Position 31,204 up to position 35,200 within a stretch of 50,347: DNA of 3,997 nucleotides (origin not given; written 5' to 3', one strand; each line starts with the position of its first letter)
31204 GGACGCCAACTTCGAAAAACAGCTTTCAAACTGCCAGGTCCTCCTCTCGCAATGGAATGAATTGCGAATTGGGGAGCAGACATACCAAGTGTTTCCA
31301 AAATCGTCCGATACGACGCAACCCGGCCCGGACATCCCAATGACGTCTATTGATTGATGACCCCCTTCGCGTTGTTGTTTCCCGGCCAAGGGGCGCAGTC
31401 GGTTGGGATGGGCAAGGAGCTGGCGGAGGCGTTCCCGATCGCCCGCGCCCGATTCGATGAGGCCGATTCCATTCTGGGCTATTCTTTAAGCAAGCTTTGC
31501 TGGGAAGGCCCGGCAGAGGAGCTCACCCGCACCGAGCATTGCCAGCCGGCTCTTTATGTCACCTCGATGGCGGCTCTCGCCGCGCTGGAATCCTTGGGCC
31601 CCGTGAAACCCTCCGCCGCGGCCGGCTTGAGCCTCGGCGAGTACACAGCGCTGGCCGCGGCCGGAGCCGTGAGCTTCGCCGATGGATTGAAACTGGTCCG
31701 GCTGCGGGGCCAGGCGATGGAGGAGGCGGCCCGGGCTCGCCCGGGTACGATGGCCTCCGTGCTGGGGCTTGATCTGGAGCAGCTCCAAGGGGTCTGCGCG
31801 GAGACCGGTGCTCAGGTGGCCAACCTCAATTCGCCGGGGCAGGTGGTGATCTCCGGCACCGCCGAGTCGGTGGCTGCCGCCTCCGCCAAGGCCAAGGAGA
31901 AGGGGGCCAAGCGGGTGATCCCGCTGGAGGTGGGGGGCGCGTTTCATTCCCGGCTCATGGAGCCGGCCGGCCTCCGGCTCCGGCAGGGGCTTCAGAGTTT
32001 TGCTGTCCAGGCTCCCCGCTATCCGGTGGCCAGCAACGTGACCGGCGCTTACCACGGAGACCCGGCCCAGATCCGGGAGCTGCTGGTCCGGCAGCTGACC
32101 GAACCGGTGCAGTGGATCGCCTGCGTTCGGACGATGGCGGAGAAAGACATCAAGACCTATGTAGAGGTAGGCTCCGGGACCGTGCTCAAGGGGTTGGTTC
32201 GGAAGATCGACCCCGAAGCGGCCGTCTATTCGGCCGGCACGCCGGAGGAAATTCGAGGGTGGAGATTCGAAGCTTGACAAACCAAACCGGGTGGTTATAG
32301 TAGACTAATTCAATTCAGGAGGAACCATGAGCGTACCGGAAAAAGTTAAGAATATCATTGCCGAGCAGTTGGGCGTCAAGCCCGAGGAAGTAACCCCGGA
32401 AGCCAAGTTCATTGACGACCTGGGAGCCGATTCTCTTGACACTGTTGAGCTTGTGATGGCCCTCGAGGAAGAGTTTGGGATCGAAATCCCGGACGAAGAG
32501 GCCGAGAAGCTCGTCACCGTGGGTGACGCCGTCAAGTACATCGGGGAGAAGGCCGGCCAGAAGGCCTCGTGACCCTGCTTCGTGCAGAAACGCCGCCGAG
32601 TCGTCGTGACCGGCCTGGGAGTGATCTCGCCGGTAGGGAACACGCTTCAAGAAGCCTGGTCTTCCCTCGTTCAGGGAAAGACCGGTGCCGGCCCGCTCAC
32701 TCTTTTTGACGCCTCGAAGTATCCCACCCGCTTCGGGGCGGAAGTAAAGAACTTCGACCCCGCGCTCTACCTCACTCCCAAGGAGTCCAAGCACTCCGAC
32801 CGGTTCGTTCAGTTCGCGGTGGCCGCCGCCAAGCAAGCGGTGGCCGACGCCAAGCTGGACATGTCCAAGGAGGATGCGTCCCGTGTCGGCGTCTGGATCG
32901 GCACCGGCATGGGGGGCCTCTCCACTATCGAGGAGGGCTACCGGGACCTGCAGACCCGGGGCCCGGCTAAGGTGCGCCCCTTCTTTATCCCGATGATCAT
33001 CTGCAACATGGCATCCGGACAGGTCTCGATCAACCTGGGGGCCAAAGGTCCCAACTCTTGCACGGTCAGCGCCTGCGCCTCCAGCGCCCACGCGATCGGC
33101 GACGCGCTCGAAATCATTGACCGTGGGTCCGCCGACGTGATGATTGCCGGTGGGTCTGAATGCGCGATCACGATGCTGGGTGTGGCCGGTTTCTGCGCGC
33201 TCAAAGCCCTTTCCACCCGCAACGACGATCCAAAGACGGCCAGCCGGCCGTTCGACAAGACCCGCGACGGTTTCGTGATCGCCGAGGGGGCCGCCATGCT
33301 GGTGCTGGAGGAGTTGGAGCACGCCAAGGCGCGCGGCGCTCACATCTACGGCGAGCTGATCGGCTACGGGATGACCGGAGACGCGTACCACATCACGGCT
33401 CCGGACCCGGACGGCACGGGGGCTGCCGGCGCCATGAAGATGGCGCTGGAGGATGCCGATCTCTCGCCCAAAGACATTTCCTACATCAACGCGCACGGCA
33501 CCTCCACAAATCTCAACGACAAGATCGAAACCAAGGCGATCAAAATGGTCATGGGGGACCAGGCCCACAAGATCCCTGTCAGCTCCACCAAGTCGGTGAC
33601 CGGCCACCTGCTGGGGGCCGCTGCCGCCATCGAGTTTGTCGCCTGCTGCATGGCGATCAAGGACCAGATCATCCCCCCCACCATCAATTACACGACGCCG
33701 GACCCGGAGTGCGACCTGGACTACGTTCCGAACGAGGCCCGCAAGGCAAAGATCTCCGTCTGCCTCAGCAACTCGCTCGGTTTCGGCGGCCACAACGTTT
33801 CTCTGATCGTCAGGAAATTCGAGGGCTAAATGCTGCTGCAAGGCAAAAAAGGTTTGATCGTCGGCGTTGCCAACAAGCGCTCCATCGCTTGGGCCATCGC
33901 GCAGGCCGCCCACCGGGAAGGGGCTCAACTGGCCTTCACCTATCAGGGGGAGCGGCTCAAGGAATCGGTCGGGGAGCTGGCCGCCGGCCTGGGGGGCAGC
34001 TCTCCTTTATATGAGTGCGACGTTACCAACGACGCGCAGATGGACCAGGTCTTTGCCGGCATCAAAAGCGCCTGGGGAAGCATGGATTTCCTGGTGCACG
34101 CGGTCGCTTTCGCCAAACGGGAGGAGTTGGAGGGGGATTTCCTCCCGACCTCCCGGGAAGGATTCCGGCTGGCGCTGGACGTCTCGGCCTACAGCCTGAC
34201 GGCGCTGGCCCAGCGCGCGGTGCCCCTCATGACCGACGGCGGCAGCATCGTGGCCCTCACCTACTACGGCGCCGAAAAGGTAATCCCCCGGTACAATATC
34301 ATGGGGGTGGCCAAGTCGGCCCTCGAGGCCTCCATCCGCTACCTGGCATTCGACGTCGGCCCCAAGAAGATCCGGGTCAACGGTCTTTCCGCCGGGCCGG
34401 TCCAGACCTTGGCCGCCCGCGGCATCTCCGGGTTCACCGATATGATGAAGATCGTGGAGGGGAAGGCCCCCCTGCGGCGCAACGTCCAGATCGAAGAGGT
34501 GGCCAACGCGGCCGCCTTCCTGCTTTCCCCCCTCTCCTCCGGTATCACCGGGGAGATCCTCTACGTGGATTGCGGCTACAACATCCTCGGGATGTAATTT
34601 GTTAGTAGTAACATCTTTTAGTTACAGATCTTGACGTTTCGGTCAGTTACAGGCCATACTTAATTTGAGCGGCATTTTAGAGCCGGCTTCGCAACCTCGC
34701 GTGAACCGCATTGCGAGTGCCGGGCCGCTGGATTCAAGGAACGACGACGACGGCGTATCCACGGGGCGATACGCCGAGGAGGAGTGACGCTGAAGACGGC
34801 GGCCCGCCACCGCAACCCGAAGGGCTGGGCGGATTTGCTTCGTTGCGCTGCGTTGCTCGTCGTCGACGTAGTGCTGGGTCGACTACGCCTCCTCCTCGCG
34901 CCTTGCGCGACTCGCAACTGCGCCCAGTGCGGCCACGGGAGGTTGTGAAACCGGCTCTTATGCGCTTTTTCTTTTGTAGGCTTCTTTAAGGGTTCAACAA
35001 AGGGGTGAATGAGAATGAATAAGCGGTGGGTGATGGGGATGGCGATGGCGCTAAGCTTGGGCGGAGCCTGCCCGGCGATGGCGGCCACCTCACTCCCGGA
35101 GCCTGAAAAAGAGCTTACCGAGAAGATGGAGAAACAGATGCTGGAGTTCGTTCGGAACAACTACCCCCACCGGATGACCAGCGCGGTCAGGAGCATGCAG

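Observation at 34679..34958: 280-nt GC-rich element closed by a 20-position terminal stem: novel structured RNA or MITE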

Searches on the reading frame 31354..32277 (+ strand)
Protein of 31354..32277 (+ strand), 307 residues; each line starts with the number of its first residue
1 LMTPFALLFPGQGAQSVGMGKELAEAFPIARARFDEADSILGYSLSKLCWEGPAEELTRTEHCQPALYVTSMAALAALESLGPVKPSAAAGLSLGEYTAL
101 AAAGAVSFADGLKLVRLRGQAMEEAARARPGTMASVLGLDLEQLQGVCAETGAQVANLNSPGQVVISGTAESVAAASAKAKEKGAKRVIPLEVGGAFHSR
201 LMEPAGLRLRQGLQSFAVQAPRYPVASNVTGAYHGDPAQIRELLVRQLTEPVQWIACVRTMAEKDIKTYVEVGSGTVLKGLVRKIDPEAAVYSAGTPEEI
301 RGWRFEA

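Call 10: search_protein_families(library=pfam, proteins=[window:31354-32277:+])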
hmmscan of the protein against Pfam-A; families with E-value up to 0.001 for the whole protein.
window:31354-32277:+ (307 aa): 1 family
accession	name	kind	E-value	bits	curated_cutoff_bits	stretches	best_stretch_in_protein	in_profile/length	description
PF00698.26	Acyl_transf_1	-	3.3e-43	148.8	32.7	1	8-278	3-271/319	Acyl transferase domain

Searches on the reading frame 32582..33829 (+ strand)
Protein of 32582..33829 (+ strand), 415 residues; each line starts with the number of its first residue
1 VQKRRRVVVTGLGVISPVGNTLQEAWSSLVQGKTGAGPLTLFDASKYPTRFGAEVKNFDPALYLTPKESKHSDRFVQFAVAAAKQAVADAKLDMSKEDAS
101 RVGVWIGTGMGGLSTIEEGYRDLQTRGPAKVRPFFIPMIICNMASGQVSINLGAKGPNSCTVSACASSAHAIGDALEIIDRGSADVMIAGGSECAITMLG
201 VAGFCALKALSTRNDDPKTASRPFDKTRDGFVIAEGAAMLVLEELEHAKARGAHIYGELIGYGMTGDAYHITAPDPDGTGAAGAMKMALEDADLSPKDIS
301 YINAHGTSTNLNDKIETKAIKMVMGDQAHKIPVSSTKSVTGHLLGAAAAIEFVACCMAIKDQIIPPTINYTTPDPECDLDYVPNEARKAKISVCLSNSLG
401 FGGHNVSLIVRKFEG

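Call 10: search_protein_families(library=pfam, proteins=[window:32582-33829:+])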
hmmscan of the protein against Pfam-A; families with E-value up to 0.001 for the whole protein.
window:32582-33829:+ (415 aa): 2 families
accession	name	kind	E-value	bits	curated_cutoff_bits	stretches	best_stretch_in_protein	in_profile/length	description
PF00109.32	ketoacyl-synt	-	6e-57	193.6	20.8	1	5-248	2-252/252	Beta-ketoacyl synthase, N-terminal domain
PF02801.28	Ketoacyl-synt_C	-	3e-40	137.4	20.8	1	256-370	1-118/119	Beta-ketoacyl synthase, C-terminal domain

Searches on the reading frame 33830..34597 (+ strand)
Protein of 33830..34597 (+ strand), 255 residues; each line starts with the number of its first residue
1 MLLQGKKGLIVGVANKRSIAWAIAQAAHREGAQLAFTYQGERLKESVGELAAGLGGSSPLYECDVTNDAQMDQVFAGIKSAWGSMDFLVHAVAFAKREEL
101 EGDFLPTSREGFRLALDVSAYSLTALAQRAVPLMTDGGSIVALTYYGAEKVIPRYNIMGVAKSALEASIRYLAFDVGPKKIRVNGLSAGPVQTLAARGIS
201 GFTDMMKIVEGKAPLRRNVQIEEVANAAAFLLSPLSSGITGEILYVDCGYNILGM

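Call 10: search_protein_families(library=pfam, proteins=[window:33830-34597:+])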
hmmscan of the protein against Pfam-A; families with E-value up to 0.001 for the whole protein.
window:33830-34597:+ (255 aa): 2 families
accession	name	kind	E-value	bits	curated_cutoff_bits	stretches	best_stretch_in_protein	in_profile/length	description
PF13561.12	adh_short_C2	-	3.5e-91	305.4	27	1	12-251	1-236/236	Enoyl-(Acyl carrier protein) reductase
PF00106.31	adh_short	-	2.7e-19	69.9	26.6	1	15-196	8-187/195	short chain dehydrogenase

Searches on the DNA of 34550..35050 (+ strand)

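Call 4: search_rna_families(source=window, start=34550, end=35050, threshold=evalue, max_evalue=10, show_alignments=3)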
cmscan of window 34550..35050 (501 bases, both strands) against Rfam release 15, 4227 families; matches with E-value up to 10: 1.
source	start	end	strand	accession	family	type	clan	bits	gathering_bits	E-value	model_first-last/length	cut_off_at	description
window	34905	34964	+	RF01070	sucA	Cis-reg;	-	21.6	40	0.12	1-83/83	no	SucA RNA motif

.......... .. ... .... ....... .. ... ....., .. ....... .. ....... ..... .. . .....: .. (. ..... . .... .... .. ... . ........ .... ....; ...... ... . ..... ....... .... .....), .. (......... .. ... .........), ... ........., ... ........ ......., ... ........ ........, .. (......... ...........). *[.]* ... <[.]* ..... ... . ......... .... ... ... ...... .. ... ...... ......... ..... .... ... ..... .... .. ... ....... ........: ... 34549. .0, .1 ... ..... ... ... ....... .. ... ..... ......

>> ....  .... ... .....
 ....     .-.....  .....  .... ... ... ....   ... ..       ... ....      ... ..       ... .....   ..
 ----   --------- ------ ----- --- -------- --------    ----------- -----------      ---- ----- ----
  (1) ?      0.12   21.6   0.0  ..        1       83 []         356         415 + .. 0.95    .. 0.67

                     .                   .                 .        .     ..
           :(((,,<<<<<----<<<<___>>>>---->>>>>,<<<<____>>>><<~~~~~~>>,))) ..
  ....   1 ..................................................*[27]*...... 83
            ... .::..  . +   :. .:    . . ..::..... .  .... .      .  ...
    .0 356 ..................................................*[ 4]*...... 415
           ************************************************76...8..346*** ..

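Call 13: search_dna_similar(query=window:34679-34958:+, collection=plasmids, mode=distant, max_evalue=0.01)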
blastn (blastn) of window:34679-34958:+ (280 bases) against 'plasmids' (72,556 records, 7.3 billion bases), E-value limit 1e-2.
No match.

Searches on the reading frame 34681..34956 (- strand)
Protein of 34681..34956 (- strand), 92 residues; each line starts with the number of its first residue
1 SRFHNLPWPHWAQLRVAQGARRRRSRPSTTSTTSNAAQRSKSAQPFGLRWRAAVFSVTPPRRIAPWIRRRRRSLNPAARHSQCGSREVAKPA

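Call 44: find_homologous_proteins(query=window:34681-34956:-, max_evalue=10)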
Query seq(92 aa): 11 candidates shared short words with the query, none scored E <= 10.
